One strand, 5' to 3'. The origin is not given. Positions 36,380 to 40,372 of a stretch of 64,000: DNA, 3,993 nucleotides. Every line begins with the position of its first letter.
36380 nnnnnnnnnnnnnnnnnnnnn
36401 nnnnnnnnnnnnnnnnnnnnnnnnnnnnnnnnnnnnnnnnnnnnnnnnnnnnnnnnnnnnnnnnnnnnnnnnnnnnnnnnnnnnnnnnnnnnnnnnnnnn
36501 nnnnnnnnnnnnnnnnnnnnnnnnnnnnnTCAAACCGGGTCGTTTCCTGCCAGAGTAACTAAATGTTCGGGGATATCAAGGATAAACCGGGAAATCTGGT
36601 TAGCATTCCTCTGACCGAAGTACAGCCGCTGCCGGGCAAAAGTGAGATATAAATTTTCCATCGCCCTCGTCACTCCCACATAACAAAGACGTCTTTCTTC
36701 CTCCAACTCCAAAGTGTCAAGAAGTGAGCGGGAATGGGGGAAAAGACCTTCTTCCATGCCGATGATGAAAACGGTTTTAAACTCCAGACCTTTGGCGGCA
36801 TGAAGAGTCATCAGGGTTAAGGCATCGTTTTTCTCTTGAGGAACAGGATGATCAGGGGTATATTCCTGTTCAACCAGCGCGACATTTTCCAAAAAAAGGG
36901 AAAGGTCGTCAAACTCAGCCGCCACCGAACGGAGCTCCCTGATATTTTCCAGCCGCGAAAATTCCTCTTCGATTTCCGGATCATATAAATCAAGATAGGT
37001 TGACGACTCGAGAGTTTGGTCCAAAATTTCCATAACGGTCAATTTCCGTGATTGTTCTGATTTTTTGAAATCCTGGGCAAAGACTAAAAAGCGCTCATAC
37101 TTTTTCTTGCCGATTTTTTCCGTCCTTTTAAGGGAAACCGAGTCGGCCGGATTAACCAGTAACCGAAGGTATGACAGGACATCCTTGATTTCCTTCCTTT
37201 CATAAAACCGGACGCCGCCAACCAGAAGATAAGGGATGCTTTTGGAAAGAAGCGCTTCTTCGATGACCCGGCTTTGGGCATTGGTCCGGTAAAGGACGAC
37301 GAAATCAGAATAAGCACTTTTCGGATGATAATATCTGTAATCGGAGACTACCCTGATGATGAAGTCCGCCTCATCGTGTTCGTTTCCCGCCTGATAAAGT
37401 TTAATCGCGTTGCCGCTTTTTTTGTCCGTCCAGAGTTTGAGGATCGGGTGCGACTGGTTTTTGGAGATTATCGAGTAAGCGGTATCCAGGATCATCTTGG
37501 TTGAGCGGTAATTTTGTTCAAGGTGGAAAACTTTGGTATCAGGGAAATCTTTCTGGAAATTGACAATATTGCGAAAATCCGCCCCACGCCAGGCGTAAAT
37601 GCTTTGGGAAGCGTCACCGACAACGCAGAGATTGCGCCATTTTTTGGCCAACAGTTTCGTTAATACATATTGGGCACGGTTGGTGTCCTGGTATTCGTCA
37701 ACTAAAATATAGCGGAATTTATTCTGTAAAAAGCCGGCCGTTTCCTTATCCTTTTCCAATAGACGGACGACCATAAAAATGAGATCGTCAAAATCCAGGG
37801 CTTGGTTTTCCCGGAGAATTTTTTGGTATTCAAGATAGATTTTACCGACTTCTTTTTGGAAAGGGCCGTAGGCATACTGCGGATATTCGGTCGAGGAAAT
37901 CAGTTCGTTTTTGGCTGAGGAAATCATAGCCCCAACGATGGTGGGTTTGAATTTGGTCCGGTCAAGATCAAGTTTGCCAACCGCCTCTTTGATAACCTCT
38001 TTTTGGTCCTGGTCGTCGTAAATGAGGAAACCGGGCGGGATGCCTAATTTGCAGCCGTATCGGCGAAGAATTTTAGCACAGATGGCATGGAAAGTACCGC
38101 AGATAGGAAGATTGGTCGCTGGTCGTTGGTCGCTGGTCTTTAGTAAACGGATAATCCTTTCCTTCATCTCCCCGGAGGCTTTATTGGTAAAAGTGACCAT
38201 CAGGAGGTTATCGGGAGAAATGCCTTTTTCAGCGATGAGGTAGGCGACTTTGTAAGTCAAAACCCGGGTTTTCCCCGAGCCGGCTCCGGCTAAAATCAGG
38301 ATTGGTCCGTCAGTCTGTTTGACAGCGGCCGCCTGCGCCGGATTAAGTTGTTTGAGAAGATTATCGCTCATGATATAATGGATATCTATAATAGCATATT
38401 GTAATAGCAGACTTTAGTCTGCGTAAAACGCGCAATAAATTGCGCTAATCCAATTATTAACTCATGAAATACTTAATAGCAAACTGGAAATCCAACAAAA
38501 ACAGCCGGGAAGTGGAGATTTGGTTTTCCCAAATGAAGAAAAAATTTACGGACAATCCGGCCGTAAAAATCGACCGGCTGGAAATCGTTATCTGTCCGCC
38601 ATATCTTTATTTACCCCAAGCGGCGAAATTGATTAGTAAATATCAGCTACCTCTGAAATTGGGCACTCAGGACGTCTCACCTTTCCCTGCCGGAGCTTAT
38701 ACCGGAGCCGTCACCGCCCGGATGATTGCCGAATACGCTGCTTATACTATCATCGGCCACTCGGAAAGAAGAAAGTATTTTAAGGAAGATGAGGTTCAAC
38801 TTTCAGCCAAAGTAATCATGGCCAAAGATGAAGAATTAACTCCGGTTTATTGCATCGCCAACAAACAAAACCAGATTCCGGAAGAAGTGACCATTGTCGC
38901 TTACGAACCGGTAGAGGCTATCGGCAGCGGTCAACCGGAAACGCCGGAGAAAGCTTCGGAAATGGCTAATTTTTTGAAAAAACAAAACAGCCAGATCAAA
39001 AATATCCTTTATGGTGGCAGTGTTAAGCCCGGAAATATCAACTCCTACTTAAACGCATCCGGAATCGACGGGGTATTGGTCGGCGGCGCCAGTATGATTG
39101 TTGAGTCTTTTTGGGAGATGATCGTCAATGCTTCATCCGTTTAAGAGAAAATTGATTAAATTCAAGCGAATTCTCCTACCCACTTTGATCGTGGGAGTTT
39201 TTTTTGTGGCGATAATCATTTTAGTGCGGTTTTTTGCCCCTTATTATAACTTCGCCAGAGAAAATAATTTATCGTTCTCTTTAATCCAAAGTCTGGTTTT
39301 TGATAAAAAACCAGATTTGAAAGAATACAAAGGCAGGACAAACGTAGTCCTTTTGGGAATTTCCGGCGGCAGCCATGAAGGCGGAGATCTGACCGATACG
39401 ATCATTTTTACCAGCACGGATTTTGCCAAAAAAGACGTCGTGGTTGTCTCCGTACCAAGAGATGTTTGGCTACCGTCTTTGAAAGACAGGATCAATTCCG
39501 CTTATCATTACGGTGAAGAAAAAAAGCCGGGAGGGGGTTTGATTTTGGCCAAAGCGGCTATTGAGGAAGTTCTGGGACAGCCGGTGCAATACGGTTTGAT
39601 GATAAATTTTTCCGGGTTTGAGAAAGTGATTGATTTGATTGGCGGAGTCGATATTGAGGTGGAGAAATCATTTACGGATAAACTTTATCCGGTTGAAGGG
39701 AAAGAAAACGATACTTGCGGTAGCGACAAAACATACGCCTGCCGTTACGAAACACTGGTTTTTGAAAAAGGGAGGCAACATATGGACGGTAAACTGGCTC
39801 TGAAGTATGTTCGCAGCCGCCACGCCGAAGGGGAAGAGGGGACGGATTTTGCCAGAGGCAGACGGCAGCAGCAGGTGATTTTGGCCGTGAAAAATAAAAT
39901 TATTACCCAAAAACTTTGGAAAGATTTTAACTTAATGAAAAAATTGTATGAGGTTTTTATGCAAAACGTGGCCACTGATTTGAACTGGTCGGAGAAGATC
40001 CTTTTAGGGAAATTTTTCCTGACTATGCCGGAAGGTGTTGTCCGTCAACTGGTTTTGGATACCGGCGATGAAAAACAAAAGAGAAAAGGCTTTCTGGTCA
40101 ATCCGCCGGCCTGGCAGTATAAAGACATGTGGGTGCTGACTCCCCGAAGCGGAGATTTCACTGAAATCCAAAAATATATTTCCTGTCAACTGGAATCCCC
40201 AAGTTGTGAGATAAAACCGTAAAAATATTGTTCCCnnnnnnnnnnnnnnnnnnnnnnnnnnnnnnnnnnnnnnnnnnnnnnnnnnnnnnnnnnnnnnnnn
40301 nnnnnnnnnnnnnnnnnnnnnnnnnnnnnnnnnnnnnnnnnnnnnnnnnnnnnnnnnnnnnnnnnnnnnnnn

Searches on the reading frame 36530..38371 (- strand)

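Call 8: search_protein_families(library=pfam, proteins=[window:36530-38371:-], max_evalue=0.001)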
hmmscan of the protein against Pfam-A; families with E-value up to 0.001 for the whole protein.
window:36530-38371:- (613 aa): 7 families
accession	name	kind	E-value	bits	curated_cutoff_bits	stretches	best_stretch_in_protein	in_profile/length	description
PF00580.27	UvrD-helicase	-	7.9e-89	298.4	23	1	9-277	1-271/271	UvrD/REP helicase N-terminal domain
PF13361.12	UvrD_C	-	3.6e-64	217.8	25.6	2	282-428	1-150/350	UvrD-like helicase C-terminal domain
PF13245.12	AAA_19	-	4.6e-21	75.8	25.1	1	14-260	2-132/134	AAA domain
PF13538.12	UvrD_C_2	-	1.1e-08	35.3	27.4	1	519-576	3-51/52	UvrD-like helicase C-terminal domain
PF13604.12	AAA_30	-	5.9e-06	26.6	27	0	8-72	1-65/191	AAA domain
PF01443.25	Viral_helicase1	-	4.3e-05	23.9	21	0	520-575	179-225/228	Viral superfamily 1 RNA helicase core domain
PF04851.21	ResIII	-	0.00019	21.8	22.5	0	15-81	17-81/164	Type III restriction enzyme, res subunit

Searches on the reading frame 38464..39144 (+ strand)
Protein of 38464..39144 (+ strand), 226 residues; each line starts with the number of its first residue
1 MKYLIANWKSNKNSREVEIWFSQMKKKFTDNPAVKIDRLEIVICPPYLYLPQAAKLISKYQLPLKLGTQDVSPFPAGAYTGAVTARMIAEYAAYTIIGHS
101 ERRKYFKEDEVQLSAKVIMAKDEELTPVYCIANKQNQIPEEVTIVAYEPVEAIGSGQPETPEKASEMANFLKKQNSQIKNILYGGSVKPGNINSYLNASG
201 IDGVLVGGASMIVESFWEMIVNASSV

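Call 8: search_protein_families(library=pfam, proteins=[window:38464-39144:+], max_evalue=0.001)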
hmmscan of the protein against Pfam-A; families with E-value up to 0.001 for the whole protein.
window:38464-39144:+ (226 aa): 1 family
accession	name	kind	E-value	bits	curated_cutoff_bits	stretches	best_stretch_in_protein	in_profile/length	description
PF00121.24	TIM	-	1.3e-57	195.6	20.1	1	3-221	2-243/245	Triosephosphate isomerase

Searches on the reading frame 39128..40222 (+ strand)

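Call 8: search_protein_families(library=pfam, proteins=[window:39128-40222:+], max_evalue=0.001)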
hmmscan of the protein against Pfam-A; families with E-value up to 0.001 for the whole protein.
window:39128-40222:+ (364 aa): 1 family
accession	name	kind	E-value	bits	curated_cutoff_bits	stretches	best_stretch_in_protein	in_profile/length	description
PF03816.19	LytR_cpsA_psr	-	1.1e-32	113.6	24.6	1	89-258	2-148/150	LytR_cpsA_psr family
